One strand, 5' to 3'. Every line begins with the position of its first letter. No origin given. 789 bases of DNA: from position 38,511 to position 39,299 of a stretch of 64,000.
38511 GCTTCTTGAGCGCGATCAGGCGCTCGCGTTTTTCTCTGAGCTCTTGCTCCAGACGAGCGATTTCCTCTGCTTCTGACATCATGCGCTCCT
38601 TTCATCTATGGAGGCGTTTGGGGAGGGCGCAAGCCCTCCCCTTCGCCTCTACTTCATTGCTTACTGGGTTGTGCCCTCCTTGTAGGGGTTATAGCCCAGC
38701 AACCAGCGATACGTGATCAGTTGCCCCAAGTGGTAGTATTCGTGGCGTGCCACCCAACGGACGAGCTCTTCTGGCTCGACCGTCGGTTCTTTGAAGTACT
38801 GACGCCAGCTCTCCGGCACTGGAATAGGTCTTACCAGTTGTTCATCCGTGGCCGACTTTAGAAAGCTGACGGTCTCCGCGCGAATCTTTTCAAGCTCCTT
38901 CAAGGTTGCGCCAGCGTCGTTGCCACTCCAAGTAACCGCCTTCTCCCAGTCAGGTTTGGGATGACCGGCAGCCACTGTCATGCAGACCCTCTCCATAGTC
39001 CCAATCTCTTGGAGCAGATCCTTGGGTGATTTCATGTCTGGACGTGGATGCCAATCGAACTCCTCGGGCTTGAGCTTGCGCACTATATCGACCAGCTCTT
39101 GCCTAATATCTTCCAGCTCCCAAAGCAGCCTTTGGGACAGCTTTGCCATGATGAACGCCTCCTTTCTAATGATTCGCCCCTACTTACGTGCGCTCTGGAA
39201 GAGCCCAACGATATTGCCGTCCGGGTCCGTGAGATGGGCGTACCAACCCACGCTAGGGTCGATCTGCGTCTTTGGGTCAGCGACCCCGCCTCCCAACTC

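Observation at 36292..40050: Stress/detox islet: four DinB-family paralogs plus DUF899 thioredoxin-like, VOC and ankyrin genes, all co-oriented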

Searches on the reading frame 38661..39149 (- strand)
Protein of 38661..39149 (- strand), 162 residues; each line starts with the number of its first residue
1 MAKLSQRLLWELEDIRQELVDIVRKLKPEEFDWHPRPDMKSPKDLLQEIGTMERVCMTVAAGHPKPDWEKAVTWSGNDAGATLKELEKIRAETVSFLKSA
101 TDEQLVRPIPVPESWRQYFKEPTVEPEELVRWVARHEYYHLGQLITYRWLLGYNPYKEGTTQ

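Call 3: search_protein_families(library=pfam, proteins=[window:38661-39149:-], max_evalue=0.01)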
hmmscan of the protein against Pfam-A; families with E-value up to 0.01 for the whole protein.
window:38661-39149:- (162 aa): 2 families
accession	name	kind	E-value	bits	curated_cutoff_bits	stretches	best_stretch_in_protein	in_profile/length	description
PF12867.12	DinB_2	-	5.7e-16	59.6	24.8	1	12-144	2-128/128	DinB superfamily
PF05163.17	DinB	-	8.7e-09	36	23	1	7-155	7-149/165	DinB family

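Call 12: find_encoding_contigs(protein=window:38661-39149:-, flank=10000, max_places=6)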
Protein window:38661-39149:- (162 aa): 8 contigs read that carry it; 6 places shown.
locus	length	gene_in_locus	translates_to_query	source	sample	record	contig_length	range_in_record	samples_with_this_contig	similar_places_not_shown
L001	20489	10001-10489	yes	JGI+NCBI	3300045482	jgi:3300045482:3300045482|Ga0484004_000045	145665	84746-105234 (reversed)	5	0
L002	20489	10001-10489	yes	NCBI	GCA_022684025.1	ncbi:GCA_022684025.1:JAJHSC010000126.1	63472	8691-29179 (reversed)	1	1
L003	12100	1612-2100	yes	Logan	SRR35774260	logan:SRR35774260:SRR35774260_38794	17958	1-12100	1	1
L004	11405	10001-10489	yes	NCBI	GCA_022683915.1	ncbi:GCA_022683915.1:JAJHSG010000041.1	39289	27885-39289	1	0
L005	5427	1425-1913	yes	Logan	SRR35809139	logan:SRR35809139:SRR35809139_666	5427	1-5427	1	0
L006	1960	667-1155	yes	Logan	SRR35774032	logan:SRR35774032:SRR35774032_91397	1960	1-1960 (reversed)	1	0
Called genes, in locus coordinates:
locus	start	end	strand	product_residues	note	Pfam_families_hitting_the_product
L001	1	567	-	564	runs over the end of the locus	PF00575:S1, PF23459:S1_RRP5 (weak), PF00575:S1, PF23459:S1_RRP5 (weak), PF00575:S1, PF23459:S1_RRP5 (weak), PF00575:S1, PF23459:S1_RRP5, +3 more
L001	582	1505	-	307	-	PF02401:LYTB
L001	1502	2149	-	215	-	PF01553:Acyltransferase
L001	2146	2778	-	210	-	PF00485:PRK (faint), PF02224:Cytidylate_kin, PF13189:Cytidylate_kin2, PF13207:AAA_17 (weak), PF13238:AAA_18 (weak)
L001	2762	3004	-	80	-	PF10049:DUF2283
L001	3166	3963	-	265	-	PF01925:TauE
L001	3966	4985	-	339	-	PF03462:PCRF, PF00472:RF-1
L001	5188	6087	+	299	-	PF00590:TP_methylase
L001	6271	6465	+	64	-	-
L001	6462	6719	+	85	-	PF05016:ParE_toxin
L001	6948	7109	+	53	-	-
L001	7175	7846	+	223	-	PF01726:LexA_DNA_bind, PF00717:Peptidase_S24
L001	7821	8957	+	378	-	PF00154:RecA_N, PF08423:Rad51, PF06745:ATPase (weak), PF27531:MT3502_N (weak), PF01637:ATPase_2 (faint), PF21096:RecA_C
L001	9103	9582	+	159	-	PF12867:DinB_2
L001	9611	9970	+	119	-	PF00903:Glyoxalase (weak)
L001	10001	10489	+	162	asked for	PF05163:DinB, PF12867:DinB_2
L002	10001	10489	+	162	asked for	PF05163:DinB, PF12867:DinB_2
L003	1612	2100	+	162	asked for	PF05163:DinB, PF12867:DinB_2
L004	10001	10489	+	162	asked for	PF05163:DinB, PF12867:DinB_2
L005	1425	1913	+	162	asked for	PF05163:DinB, PF12867:DinB_2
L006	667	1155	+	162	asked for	PF05163:DinB, PF12867:DinB_2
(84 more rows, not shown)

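Call 13: find_homologous_proteins(query=window:38661-39149:-, max_evalue=0.00001)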
Query window:38661-39149:- (162 aa): 119 proteins with E <= 0.00001 among 164 candidates.
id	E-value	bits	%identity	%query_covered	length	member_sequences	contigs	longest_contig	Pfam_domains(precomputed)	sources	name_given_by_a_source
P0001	3.9e-102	357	97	100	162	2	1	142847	PF12867.13,PF05163.18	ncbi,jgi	jgi:uncharacterized damage-inducible protein DinB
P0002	5.7e-80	285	75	99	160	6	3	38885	PF12867.13,PF05163.18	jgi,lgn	jgi:uncharacterized damage-inducible protein DinB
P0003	1.2e-79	284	78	97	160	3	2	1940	PF12867.13,PF05163.18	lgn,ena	-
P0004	2.9e-77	276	74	99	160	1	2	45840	PF12867.13,PF05163.18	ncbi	-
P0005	1.2e-74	268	74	99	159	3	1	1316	PF12867.13,PF05163.18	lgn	-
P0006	4.8e-74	266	73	98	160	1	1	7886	PF12867.13,PF05163.18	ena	-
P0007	4.0e-71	256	69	99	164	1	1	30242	PF12867.13,PF05163.18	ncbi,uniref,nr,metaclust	ncbi:MAG: hypothetical protein A2Z21_02760 [Candidatus Fraserbacteria bacterium RBG_16_55_9]|uniref:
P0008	1.1e-67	245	69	98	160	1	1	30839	PF12867.13,PF05163.18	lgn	-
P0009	8.5e-67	242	67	99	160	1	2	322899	PF12867.13,PF05163.18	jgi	jgi:uncharacterized damage-inducible protein DinB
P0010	2.9e-62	227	66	98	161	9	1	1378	PF12867.13,PF05163.18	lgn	-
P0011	1.6e-60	222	60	98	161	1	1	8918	PF12867.13,PF05163.18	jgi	-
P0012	3.2e-60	221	65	94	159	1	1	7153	PF12867.13,PF05163.18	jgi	jgi:uncharacterized damage-inducible protein DinB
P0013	3.3e-59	217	64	94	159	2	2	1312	PF12867.13,PF05163.18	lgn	-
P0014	3.7e-59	217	64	93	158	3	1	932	PF12867.13,PF05163.18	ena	-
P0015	1.3e-58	216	62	93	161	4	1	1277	PF12867.13,PF05163.18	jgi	jgi:uncharacterized damage-inducible protein DinB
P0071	1.1e-38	151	50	91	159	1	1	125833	PF12867.13,PF05163.18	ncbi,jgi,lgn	jgi:hypothetical protein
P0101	1.9e-29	121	41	94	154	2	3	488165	PF12867.13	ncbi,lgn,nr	ncbi:DinB family protein [Candidatus Acetothermia bacterium]|nr:DinB family protein [Candidatus Acet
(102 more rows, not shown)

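Call 18: find_encoding_contigs(protein=P0009, flank=10000, max_places=3)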
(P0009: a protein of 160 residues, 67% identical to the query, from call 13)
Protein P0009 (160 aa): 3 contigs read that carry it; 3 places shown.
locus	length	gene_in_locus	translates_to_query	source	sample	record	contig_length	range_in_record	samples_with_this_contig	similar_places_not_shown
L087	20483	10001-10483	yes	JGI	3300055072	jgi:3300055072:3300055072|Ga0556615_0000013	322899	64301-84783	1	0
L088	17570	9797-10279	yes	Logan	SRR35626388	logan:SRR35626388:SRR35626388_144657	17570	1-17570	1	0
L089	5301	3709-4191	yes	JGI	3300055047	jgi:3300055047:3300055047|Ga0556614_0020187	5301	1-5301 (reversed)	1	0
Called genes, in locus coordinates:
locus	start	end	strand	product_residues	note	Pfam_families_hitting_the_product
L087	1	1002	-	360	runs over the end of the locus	PF19300:BPD_transp_1_N (weak), PF00528:BPD_transp_1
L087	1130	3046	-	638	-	PF00496:SBP_bac_5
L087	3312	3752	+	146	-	PF00011:HSP20, PF17886:ArsA_HSP20 (weak)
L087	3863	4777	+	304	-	PF02729:OTCace_N, PF00185:OTCace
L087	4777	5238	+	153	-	PF01948:PyrI, PF02748:PyrI_C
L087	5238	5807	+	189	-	PF02834:LigT_PEase, PF13563:2_5_RNA_ligase2, PF02834:LigT_PEase (weak)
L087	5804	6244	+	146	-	PF01951:Archease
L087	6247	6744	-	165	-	PF13187:Fer4_9 (faint), PF13534:Fer4_17 (faint), PF14697:Fer4_21 (faint), PF00037:Fer4 (weak), PF12837:Fer4_6 (faint), PF13183:Fer4_8 (weak), PF13237:Fer4_10 (weak), PF12838:Fer4_7, +1 more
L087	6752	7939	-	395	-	PF00346:Complex1_49kDa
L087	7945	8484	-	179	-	PF00329:Complex1_30kDa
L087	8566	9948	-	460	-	PF08245:Mur_ligase_M, PF27239:FOL3_C, PF02875:Mur_ligase_C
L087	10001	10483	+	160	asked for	PF05163:DinB, PF12867:DinB_2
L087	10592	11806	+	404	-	PF00155:Aminotran_1_2, PF12897:Asp_aminotransf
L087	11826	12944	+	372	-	PF05222:AlaDh_PNT_N, PF01262:AlaDh_PNT_C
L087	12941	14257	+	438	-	PF02550:AcetylCoA_hydro, PF13336:AcetylCoA_hyd_C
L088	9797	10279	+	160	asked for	PF05163:DinB, PF12867:DinB_2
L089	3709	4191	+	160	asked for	PF05163:DinB, PF12867:DinB_2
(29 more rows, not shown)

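Call 19: find_encoding_contigs(protein=P0004, flank=10000, max_places=3)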
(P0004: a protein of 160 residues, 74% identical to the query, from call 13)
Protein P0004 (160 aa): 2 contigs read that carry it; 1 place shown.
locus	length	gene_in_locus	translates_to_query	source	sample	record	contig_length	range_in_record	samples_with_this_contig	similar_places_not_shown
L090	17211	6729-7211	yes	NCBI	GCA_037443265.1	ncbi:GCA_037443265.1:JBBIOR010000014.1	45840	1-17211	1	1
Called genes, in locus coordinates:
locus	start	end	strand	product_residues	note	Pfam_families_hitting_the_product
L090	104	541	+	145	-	PF00011:HSP20, PF17886:ArsA_HSP20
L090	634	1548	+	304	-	PF02729:OTCace_N, PF00185:OTCace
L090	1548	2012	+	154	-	PF01948:PyrI, PF02748:PyrI_C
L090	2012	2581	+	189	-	PF02834:LigT_PEase, PF13563:2_5_RNA_ligase2, PF02834:LigT_PEase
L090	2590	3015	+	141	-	PF01951:Archease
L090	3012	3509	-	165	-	PF13534:Fer4_17 (faint), PF14697:Fer4_21 (faint), PF13237:Fer4_10 (weak), PF00037:Fer4 (weak), PF13183:Fer4_8 (weak), PF12838:Fer4_7, PF13187:Fer4_9 (weak)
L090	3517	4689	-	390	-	PF00346:Complex1_49kDa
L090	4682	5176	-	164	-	PF00329:Complex1_30kDa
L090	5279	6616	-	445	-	PF08245:Mur_ligase_M, PF02875:Mur_ligase_C, PF27239:FOL3_C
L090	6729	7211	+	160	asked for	PF05163:DinB, PF12867:DinB_2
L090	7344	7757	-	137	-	-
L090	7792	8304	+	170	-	PF01750:HycI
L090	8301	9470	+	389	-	PF00108:Thiolase_N, PF00109:ketoacyl-synt (weak), PF02803:Thiolase_C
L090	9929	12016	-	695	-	PF04879:Molybdop_Fe4S4, PF00384:Molybdopterin, PF01568:Molydop_binding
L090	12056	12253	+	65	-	-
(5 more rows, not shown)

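Call 28: find_encoding_contigs(protein=P0071, flank=6000, max_places=2)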
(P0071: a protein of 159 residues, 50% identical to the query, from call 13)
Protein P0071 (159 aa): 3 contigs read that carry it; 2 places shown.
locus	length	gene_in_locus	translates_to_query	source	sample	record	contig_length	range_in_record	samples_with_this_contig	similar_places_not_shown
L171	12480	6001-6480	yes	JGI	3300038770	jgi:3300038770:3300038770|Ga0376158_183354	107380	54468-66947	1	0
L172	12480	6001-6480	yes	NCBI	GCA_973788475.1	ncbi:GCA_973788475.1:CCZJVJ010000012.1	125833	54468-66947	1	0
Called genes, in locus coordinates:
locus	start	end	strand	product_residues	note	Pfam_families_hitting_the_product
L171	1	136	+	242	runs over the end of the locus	PF00702:Hydrolase, PF12710:HAD (weak), PF13419:HAD_2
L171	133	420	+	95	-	-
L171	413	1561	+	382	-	PF01266:DAO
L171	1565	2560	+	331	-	PF02423:OCD_Mu_crystall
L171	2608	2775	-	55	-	-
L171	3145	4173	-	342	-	PF00005:ABC_tran, PF13304:AAA_21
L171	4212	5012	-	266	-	PF06182:ABC2_membrane_6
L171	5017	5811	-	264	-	PF06182:ABC2_membrane_6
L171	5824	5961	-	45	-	-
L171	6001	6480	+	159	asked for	PF05163:DinB (weak), PF12867:DinB_2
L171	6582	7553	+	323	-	PF05138:PaaA_PaaC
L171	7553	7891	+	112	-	PF01883:FeS_assembly_P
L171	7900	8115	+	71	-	PF06243:PaaB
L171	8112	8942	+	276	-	PF05138:PaaA_PaaC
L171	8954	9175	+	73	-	PF23451:Zn_ribbon_PaaD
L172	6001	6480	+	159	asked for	PF05163:DinB (weak), PF12867:DinB_2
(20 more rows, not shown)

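Call 29: find_encoding_contigs(protein=P0101, flank=6000, max_places=2)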
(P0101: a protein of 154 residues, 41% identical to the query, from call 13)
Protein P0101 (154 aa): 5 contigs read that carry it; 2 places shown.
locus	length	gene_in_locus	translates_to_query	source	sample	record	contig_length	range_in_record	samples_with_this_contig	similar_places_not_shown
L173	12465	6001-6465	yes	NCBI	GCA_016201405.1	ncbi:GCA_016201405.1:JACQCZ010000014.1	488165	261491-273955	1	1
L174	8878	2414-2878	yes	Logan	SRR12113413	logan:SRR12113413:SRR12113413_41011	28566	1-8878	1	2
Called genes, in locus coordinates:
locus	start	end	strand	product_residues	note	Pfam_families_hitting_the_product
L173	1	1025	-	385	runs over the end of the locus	PF00155:Aminotran_1_2 (weak), PF00266:Aminotran_5, PF01041:DegT_DnrJ_EryC1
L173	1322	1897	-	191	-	-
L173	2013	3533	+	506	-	PF00501:AMP-binding, PF13193:AMP-binding_C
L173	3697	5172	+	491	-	PF00171:Aldedh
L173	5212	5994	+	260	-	PF00378:ECH_1, PF16113:ECH_2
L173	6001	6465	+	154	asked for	PF12867:DinB_2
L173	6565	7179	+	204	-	PF00160:Pro_isomerase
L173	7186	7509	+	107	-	PF01588:tRNA_bind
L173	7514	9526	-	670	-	PF12838:Fer4_7 (faint), PF13534:Fer4_17 (faint), PF13183:Fer4_8, PF13187:Fer4_9, PF13237:Fer4_10, PF02754:CCG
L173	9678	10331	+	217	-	PF01209:Ubie_methyltran, PF13489:Methyltransf_23, PF13847:Methyltransf_31, PF08241:Methyltransf_11, PF08242:Methyltransf_12, PF13649:Methyltransf_25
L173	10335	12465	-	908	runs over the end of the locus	PF26550:Tricorn_2nd (faint), PF07676:PD40 (faint)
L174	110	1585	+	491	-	PF00171:Aldedh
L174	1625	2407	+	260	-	PF00378:ECH_1, PF16113:ECH_2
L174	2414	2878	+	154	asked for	PF12867:DinB_2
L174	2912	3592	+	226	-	PF00160:Pro_isomerase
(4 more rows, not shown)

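Call 30: find_encoding_contigs(protein=P0007, flank=6000, max_places=2)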
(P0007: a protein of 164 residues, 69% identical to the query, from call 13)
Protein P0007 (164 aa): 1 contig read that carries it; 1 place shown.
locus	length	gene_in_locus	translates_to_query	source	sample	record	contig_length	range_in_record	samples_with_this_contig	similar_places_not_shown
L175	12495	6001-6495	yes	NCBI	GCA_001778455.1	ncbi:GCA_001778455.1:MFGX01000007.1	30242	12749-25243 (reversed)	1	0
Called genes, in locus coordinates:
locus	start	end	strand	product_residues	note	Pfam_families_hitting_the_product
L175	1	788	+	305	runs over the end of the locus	PF02729:OTCace_N, PF00185:OTCace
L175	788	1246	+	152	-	PF01948:PyrI, PF02748:PyrI_C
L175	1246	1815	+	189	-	PF02834:LigT_PEase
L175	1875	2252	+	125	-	PF01951:Archease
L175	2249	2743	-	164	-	PF13534:Fer4_17 (faint), PF14697:Fer4_21 (faint), PF12797:Fer4_2 (faint), PF13237:Fer4_10 (weak), PF00037:Fer4 (weak), PF12838:Fer4_7, PF13183:Fer4_8 (weak), PF13187:Fer4_9 (weak), +1 more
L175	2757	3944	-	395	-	PF00346:Complex1_49kDa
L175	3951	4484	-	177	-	PF00329:Complex1_30kDa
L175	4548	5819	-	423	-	PF08245:Mur_ligase_M, PF27239:FOL3_C, PF02875:Mur_ligase_C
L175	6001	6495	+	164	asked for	PF05163:DinB, PF12867:DinB_2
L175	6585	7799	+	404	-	PF00155:Aminotran_1_2, PF12897:Asp_aminotransf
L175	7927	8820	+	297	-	PF00763:THF_DHG_CYH, PF02882:THF_DHG_CYH_C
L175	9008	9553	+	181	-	PF13534:Fer4_17, PF13183:Fer4_8, PF13187:Fer4_9 (weak)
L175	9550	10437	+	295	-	PF02754:CCG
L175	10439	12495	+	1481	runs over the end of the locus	PF12831:FAD_oxidored (weak), PF12797:Fer4_2 (weak), PF14691:Fer4_20, PF07992:Pyr_redox_2, PF13450:NAD_binding_8, PF00037:Fer4 (weak), PF12837:Fer4_6 (weak), PF14697:Fer4_21, +13 more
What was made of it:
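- DinB_C/D homologues are single genes in four different contexts (calls 18, 19, 28-30).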

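Call 37: search_solved_structures(query=window:38661-39149:-, max_evalue=0.1, show_alignments=2)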
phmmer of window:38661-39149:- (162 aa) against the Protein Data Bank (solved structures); distinct sequences matched with E-value up to 0.1: 2.
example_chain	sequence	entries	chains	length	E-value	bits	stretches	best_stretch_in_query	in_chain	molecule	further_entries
3dka_A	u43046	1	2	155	0.0096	18.9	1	20-153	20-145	DinB-like Protein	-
8vc8_A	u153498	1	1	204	0.022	17.8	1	38-153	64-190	HEM_3.C9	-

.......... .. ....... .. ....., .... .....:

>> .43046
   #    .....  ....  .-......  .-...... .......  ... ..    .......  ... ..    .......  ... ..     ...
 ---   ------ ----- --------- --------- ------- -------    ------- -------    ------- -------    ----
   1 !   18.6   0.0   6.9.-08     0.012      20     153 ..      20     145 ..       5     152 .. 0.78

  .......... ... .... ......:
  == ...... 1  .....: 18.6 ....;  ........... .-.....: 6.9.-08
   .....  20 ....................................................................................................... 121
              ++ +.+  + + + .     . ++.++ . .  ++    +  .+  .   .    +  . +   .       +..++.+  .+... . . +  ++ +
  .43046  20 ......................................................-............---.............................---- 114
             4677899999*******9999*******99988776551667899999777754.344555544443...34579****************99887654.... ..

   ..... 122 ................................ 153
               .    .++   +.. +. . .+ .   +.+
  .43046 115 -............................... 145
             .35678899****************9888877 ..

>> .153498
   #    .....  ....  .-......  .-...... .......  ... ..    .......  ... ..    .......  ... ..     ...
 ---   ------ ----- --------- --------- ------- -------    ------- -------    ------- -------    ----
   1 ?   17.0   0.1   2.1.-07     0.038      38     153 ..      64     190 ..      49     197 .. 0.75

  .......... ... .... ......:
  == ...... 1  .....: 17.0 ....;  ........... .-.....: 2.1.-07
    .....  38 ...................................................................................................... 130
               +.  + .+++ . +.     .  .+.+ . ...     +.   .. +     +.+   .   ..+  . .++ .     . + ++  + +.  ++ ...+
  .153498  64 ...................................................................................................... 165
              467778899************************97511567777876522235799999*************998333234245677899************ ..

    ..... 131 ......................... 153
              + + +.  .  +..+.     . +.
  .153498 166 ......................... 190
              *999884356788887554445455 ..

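Call 49: search_protein_families(library=ncbifam, proteins=[window:38661-39149:-], max_evalue=0.01)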
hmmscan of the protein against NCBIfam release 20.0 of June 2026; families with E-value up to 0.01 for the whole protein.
window:38661-39149:- (162 aa): 0 families
